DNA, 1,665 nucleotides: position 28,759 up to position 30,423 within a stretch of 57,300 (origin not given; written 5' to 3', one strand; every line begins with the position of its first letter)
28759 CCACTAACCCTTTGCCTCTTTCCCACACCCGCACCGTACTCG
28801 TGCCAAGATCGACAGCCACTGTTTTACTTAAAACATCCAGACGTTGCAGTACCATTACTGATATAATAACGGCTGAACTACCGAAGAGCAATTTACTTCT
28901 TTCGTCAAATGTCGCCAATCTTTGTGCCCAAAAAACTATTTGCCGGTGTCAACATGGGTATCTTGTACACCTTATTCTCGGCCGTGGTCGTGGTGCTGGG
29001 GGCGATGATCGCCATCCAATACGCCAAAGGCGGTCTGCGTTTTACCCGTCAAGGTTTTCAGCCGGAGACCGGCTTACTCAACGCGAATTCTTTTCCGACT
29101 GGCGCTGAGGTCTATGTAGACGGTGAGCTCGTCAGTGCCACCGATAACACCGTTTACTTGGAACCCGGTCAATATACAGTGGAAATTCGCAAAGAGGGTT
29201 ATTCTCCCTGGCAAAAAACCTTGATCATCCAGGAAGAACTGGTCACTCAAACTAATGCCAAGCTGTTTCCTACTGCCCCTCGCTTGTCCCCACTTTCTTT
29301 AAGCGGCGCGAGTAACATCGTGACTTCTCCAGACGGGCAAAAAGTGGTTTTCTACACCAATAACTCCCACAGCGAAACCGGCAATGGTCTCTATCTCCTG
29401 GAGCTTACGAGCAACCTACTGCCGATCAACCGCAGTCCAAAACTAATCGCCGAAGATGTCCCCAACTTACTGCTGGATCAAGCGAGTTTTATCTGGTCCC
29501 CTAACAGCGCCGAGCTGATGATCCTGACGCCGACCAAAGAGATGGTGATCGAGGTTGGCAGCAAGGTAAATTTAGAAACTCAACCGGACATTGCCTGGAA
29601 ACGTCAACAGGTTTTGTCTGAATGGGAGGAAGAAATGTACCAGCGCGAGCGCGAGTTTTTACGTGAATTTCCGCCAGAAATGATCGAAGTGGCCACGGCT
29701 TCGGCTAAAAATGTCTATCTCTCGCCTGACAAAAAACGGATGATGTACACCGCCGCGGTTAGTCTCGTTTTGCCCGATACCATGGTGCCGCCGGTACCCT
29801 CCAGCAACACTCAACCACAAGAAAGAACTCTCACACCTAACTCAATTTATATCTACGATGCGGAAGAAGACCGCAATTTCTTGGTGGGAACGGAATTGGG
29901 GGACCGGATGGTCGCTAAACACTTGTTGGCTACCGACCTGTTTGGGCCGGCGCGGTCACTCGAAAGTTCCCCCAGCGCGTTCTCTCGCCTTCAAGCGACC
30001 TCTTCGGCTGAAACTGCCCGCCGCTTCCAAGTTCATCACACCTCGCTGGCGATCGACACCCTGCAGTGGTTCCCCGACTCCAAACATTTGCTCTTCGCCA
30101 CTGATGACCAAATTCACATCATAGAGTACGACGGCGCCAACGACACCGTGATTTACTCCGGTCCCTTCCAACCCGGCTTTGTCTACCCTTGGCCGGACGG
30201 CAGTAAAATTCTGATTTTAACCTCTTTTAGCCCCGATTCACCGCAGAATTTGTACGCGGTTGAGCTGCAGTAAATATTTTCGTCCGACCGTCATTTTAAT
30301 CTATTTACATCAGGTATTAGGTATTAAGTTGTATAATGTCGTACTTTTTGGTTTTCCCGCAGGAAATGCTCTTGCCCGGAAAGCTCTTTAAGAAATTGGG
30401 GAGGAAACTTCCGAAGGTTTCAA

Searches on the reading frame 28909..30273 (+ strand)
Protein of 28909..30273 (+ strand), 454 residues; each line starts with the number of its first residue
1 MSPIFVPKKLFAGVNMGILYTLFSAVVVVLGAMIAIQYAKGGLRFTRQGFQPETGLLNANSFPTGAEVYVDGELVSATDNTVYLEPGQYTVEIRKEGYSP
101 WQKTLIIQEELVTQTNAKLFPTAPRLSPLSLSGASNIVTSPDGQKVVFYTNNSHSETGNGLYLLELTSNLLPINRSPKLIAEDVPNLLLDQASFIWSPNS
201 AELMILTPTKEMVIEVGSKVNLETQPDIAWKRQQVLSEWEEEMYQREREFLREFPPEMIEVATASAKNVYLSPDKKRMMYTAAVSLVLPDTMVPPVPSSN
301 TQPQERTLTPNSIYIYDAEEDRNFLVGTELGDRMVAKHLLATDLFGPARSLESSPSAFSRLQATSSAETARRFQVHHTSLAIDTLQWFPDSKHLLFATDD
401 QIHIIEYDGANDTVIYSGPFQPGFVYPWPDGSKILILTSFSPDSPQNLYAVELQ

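Call 79: search_protein_families(library=pfam, proteins=[window:28909-30273:+], max_evalue=0.0001)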
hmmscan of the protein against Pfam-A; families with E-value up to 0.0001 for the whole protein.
window:28909-30273:+ (454 aa): 1 family
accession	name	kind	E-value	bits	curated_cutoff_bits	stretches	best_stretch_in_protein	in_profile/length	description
PF08308.17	PEGA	-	1.2e-11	44.8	20.8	1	57-120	4-68/71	PEGA domain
